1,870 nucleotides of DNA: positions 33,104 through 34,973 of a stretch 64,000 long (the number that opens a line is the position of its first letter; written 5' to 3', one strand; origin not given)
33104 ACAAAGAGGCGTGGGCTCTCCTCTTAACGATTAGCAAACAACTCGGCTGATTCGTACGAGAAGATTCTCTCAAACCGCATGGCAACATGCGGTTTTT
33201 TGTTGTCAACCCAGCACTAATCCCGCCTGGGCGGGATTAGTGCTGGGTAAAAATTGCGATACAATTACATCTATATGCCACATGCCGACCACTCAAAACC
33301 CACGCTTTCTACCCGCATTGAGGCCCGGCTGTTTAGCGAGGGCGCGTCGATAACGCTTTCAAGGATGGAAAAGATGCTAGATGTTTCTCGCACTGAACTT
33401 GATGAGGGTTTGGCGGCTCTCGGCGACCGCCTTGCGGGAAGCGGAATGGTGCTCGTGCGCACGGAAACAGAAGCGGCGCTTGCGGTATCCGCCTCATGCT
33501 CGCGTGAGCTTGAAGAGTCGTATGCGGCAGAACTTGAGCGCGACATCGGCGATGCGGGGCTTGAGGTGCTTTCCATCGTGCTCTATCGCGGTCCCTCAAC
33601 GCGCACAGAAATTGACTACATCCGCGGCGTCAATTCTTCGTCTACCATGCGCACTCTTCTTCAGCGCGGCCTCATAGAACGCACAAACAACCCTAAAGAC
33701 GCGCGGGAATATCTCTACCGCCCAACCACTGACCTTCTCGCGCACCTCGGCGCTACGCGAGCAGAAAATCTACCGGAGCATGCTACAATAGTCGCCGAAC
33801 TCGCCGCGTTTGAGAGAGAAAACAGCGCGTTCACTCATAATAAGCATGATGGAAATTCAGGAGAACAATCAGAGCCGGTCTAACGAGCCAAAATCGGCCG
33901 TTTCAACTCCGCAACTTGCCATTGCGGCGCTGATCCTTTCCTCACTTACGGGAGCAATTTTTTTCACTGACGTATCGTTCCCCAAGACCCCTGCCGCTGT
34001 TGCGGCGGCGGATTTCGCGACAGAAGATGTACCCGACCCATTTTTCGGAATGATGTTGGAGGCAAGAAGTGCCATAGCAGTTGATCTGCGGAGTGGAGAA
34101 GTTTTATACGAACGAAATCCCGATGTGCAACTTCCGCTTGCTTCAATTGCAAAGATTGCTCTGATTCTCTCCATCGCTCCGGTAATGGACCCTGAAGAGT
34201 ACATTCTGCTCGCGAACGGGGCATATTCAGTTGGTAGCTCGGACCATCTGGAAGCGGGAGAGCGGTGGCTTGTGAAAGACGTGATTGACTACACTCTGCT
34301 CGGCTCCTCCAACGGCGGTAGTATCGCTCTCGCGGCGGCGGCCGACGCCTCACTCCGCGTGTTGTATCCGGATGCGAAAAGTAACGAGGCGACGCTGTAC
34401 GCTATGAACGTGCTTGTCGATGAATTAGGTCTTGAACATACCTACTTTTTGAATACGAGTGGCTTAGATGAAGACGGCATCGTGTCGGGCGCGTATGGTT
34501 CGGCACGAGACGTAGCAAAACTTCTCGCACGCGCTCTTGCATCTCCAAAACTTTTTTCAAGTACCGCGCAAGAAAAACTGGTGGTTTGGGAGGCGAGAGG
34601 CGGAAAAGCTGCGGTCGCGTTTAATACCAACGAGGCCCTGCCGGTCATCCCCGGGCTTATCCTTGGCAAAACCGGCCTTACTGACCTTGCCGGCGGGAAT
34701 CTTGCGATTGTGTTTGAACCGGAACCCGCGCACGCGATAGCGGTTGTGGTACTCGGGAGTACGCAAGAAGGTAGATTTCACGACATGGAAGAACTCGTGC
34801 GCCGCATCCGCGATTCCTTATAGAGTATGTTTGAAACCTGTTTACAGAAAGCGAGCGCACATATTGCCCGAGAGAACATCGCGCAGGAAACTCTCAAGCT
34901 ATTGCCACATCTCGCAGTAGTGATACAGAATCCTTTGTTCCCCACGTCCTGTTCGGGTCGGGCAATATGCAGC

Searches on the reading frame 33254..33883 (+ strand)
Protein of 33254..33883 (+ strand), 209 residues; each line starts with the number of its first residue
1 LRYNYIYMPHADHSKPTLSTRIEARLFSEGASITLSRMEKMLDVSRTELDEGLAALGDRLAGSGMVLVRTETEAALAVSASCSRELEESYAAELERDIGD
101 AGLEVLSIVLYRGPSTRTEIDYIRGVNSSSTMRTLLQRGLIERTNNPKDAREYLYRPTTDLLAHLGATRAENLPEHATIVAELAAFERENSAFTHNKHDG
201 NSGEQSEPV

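Call 42: search_protein_families(library=pfam, proteins=[window:33254-33883:+], max_evalue=0.001)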
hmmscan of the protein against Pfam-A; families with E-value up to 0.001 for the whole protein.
window:33254-33883:+ (209 aa): 2 families
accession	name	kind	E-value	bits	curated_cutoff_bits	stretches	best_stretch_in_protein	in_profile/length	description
PF04079.22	SMC_ScpB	-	4.7e-30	104.7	27.4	1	21-175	2-159/160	Segregation and condensation complex subunit ScpB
PF01047.28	MarR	-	0.00054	20.2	24.6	0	130-152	36-58/59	MarR family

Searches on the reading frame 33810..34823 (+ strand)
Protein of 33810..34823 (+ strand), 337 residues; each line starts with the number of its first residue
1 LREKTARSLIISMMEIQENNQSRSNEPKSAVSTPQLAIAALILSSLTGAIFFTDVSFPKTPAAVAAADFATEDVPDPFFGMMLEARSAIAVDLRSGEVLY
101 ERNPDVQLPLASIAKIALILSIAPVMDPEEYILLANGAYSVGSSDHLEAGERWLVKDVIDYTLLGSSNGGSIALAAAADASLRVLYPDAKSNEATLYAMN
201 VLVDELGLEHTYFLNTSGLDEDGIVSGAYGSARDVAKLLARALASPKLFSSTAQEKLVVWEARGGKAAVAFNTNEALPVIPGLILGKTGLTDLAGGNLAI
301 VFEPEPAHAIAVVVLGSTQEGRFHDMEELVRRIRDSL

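Call 42: search_protein_families(library=pfam, proteins=[window:33810-34823:+], max_evalue=0.001)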
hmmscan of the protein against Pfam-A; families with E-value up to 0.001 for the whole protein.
window:33810-34823:+ (337 aa): 1 family
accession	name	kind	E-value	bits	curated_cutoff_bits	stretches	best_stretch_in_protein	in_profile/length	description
PF00768.25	Peptidase_S11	-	4e-26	92.4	27.6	1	83-314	10-235/239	D-alanyl-D-alanine carboxypeptidase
